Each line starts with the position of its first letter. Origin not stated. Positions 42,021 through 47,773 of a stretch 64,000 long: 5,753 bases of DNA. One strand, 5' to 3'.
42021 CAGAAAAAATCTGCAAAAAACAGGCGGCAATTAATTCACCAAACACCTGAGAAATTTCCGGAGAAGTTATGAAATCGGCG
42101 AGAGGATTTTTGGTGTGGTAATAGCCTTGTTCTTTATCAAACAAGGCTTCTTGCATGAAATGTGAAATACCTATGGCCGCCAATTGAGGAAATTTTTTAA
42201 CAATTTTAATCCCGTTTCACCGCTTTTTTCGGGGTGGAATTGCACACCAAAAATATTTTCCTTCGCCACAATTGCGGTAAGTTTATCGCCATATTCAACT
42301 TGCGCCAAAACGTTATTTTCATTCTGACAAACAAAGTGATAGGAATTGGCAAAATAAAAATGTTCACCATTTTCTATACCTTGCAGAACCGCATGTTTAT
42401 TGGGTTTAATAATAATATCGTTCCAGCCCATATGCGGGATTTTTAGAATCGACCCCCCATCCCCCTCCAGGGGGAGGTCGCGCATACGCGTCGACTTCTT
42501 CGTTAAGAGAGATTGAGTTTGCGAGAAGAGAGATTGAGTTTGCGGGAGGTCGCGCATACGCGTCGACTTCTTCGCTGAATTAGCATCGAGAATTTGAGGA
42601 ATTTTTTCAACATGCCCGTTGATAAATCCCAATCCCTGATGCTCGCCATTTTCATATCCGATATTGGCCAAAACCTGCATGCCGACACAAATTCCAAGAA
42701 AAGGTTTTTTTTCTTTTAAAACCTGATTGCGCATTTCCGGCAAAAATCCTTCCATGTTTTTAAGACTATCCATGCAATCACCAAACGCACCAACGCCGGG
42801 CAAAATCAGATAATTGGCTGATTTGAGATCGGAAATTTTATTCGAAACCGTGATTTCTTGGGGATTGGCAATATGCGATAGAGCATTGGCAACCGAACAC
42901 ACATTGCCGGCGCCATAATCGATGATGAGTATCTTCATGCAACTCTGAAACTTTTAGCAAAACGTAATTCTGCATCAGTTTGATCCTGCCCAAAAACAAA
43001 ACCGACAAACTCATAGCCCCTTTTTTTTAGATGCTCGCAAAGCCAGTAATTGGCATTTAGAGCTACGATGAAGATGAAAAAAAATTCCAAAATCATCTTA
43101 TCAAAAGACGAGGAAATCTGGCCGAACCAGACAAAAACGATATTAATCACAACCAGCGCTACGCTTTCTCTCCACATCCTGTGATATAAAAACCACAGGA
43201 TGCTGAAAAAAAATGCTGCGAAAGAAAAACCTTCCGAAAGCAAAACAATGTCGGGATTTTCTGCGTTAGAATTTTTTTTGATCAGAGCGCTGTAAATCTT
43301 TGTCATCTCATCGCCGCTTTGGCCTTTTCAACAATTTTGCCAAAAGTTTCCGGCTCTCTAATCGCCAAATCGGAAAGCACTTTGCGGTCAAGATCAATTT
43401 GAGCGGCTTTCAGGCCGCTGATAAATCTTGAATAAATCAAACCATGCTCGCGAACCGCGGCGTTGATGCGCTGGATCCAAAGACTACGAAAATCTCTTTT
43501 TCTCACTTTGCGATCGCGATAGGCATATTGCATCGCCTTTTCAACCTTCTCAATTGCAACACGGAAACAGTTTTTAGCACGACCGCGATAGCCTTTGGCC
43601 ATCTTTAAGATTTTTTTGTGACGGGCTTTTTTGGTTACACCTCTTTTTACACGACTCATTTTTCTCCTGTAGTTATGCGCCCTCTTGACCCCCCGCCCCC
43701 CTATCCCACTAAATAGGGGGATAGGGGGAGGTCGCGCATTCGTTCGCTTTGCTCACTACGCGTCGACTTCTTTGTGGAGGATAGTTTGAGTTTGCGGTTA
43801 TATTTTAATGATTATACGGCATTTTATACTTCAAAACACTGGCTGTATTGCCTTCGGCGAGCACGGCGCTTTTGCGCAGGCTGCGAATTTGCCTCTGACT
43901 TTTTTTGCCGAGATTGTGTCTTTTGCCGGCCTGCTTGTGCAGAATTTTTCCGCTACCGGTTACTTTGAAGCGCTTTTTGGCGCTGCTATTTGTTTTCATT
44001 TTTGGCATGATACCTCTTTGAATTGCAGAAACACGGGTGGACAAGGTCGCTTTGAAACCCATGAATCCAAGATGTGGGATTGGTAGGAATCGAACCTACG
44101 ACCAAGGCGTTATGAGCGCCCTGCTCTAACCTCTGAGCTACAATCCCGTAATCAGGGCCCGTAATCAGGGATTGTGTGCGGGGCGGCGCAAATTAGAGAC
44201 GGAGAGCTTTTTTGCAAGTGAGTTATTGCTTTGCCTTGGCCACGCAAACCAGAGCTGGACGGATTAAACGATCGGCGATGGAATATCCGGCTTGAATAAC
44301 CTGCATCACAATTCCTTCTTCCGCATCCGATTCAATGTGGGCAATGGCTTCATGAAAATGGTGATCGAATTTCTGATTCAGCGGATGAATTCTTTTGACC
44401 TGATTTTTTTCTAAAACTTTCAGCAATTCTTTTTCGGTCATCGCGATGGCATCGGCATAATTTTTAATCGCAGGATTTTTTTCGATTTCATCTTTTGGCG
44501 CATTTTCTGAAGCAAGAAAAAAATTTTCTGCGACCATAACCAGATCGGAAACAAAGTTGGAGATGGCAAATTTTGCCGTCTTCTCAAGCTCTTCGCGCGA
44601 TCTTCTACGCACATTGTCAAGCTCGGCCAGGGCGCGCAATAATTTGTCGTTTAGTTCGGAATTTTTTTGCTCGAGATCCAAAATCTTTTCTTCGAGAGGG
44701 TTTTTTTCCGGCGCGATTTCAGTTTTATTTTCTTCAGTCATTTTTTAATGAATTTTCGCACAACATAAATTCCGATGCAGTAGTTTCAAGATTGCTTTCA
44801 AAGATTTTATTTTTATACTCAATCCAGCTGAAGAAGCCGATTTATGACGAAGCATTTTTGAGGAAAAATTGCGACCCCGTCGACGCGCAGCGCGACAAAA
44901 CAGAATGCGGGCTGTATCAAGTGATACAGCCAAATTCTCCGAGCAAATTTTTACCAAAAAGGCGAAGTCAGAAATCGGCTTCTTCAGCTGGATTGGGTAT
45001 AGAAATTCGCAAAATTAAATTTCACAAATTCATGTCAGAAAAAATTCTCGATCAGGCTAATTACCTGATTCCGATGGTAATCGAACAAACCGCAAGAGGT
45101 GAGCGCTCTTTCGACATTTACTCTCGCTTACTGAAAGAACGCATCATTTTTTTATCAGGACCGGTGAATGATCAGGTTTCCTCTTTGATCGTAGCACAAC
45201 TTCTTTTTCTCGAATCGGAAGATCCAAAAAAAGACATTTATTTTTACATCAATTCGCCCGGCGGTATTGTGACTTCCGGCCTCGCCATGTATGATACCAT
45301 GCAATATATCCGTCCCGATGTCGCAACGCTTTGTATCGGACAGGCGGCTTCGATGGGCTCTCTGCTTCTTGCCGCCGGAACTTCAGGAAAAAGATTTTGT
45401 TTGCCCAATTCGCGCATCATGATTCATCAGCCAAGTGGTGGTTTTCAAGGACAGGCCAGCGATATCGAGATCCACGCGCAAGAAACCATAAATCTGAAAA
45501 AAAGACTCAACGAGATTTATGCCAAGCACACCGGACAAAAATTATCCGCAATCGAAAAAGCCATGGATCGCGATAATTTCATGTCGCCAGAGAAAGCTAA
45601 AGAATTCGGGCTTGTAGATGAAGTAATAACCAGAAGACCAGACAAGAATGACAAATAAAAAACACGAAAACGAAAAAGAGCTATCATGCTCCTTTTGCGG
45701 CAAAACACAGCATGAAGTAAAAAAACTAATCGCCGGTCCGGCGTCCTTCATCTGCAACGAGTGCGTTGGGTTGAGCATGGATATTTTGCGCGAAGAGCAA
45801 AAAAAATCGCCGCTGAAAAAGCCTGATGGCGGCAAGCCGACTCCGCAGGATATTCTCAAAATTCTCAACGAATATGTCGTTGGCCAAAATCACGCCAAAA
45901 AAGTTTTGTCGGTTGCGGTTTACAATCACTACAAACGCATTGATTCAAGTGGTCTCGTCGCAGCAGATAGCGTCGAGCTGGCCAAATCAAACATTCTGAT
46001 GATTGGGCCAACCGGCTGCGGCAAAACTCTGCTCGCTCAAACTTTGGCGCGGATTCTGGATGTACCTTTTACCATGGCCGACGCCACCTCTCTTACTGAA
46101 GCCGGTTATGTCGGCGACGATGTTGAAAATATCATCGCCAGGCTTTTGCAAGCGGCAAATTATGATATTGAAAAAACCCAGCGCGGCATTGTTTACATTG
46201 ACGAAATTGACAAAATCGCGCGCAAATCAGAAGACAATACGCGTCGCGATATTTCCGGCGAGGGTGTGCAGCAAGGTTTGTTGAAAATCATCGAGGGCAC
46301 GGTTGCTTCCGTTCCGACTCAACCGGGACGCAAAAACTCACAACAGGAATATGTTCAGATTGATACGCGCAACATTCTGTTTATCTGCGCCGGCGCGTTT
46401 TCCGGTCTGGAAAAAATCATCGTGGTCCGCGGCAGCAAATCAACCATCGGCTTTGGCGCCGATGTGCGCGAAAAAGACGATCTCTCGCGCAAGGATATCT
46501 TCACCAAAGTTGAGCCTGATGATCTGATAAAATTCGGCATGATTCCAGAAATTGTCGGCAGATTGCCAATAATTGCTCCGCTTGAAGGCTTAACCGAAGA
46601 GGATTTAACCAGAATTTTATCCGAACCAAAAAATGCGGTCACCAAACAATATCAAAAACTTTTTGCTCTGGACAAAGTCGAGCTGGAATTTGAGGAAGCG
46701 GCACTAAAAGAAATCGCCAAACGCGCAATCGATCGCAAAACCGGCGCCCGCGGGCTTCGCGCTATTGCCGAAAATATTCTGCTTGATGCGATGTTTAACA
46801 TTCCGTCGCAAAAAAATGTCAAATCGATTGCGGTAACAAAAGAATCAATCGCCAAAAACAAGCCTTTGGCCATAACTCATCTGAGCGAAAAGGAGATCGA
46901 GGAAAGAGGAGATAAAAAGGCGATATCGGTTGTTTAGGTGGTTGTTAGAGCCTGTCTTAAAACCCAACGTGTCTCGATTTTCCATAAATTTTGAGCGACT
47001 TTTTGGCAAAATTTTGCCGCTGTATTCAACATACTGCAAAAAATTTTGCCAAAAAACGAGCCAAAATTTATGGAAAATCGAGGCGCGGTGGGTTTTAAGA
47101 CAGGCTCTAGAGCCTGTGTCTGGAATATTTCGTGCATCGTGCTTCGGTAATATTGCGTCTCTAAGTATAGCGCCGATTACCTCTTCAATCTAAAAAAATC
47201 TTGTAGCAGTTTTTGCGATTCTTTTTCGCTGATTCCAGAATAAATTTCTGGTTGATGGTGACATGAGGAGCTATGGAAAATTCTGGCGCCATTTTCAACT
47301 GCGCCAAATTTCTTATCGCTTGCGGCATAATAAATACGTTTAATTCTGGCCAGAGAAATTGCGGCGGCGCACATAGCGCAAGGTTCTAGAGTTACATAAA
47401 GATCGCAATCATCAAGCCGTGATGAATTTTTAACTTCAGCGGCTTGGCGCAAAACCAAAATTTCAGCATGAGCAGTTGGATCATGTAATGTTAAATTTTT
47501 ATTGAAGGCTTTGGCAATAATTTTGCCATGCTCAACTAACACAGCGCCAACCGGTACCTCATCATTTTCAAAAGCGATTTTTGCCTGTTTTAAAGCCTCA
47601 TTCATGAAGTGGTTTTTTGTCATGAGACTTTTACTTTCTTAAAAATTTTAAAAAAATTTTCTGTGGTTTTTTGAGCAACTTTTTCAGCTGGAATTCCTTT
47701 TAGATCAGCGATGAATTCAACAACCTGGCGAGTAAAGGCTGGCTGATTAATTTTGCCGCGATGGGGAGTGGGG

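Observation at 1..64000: Housekeeping chromosome saturated with at least eight families of GC-rich palindromic (RPE/MITE-like) repeats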

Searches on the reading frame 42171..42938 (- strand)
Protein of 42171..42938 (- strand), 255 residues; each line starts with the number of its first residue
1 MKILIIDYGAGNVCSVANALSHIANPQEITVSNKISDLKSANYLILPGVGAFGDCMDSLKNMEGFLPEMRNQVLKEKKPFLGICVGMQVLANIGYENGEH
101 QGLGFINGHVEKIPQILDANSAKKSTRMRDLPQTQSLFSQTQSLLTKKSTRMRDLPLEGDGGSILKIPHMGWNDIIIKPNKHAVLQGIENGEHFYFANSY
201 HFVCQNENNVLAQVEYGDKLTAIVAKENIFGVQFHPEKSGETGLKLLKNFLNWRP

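Call 31: search_protein_families(library=pfam, max_evalue=0.000001, proteins=[window:42171-42938:-])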
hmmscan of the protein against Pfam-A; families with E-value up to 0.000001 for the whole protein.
window:42171-42938:- (255 aa): 2 families
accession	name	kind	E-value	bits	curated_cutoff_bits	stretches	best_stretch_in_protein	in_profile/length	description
PF00117.34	GATase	-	2.8e-19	70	22.8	1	4-251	1-187/190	Glutamine amidotransferase class-I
PF01174.25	SNO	-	5.3e-09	36.6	27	0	30-135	23-126/188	SNO glutamine amidotransferase family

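Call 45: search_solved_structures(query=window:42171-42938:-, show_alignments=1, max_evalue=1e-10)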
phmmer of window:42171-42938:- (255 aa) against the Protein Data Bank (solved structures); distinct sequences matched with E-value up to 1e-10: 8.
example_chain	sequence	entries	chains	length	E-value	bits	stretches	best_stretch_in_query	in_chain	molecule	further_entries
4gud_A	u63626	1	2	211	2.7e-30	108.9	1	165-254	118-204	Imidazole glycerol phosphate synthase subunit HisH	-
1ka9_H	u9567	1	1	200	8.4e-29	104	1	1-112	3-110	imidazole glycerol phosphate synthase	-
1jvn_A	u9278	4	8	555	5e-25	91.7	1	4-110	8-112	BIFUNCTIONAL HISTIDINE BIOSYNTHESIS PROTEIN HISHF | Imidazole glycerol phosphate synthase hisHF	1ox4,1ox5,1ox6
1gpw_B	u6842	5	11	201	2.7e-22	82.7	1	166-251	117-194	AMIDOTRANSFERASE HISH | IMIDAZOLE GLYCEROL PHOSPHATE SYNTHASE SUBUNIT HISH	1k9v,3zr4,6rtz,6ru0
1kxj_A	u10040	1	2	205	3e-22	82.6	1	166-251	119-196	Amidotransferase hisH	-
7ac8_B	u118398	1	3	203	4.9e-21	78.6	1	166-251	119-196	Imidazole glycerol phosphate synthase subunit HisH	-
6ymu_B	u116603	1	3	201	6.5e-21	78.2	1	166-251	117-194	Imidazole glycerol phosphate synthase subunit HisH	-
2wjz_B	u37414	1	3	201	2.5e-20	76.3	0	166-251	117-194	IMIDAZOLE GLYCEROL PHOSPHATE SYNTHASE SUBUNIT HISH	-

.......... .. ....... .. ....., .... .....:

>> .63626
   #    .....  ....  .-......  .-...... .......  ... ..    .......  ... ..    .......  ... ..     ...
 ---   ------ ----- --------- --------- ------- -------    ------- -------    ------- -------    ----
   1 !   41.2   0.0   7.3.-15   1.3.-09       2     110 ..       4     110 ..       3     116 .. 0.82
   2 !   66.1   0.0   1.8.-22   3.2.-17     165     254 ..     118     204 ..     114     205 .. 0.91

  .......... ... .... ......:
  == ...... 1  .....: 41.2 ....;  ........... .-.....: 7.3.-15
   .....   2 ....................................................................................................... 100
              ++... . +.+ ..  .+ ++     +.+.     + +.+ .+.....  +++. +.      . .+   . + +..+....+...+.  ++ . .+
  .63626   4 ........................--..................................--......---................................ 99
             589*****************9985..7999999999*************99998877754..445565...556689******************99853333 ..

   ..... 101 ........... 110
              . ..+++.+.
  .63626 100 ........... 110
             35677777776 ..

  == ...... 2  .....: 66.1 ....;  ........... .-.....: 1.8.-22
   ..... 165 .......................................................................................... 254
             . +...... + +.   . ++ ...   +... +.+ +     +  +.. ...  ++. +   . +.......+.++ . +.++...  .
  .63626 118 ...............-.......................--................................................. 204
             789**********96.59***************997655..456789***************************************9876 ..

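Call 122: find_homologous_proteins(query=window:42171-42938:-, max_evalue=1e-30)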
Query window:42171-42938:- (255 aa): 6488 proteins with E <= 1e-30 among 8000 candidates; the best 120 are listed.
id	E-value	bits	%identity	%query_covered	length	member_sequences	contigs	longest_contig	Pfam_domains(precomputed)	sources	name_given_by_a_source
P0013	3.0e-169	579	100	100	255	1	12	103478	PF07722.20,PF00117.35,PF01174.26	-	-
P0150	9.7e-151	518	91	100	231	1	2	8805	PF00117.35,PF01174.26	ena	-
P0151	5.1e-105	369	70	100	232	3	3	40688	PF00117.35,PF01174.26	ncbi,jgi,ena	jgi:glutamine amidotransferase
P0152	4.2e-104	366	67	100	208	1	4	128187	PF07722.20,PF00117.35,PF01174.26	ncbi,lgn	-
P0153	8.6e-104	365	66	100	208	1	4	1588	PF07722.20,PF00117.35,PF01174.26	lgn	-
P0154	3.0e-100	353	65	100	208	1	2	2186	PF07722.20,PF00117.35,PF01174.26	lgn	-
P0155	1.2e-99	351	63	100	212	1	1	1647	PF07722.20,PF00117.35,PF01174.26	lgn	-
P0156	4.8e-99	349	66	100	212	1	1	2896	PF07722.20,PF00117.35,PF01174.26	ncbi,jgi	jgi:glutamine amidotransferase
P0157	5.8e-99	349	65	100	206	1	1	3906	PF07722.20,PF00117.35,PF01174.26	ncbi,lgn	-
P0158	6.2e-99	349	65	100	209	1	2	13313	PF07722.20,PF00117.35,PF01174.26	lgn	-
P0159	7.2e-99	348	64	100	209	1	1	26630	PF07722.20,PF00117.35,PF01174.26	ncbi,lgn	ncbi:MAG: imidazole glycerol phosphate synthase subunit HisH [Pseudomonadota bacterium]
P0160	7.9e-99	348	65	100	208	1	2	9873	PF07722.20,PF00117.35,PF01174.26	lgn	-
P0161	1.2e-98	348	64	100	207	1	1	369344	PF00117.35,PF01174.26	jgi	-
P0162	1.2e-98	348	64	100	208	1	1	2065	PF00117.35,PF01174.26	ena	-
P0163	1.6e-98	347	64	100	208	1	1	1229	PF00117.35,PF01174.26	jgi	jgi:glutamine amidotransferase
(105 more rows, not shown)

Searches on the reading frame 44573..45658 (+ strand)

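Call 31: search_protein_families(library=pfam, max_evalue=0.000001, proteins=[window:44573-45658:+])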
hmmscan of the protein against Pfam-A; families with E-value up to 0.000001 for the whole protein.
window:44573-45658:+ (361 aa): 1 family
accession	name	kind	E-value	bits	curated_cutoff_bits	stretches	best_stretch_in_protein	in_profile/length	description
PF00574.28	CLP_protease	-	8.6e-86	286.9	20.2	1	175-354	2-181/182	Clp protease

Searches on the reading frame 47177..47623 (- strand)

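Call 31: search_protein_families(library=pfam, max_evalue=0.000001, proteins=[window:47177-47623:-])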
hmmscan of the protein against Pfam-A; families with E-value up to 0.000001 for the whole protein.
window:47177-47623:- (148 aa): 3 families
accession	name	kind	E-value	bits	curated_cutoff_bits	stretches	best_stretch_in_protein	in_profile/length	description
PF14437.12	MafB19-deam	-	5.4e-35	120.8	27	1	2-147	2-141/142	MafB19-like deaminase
PF00383.29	dCMP_cyt_deam_1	-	1.7e-28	98.9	25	1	3-100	4-101/102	Cytidine and deoxycytidylate deaminase zinc-binding region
PF14439.12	Bd3614-deam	-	7.7e-09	36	38.5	1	24-103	10-92/113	Bd3614-like deaminase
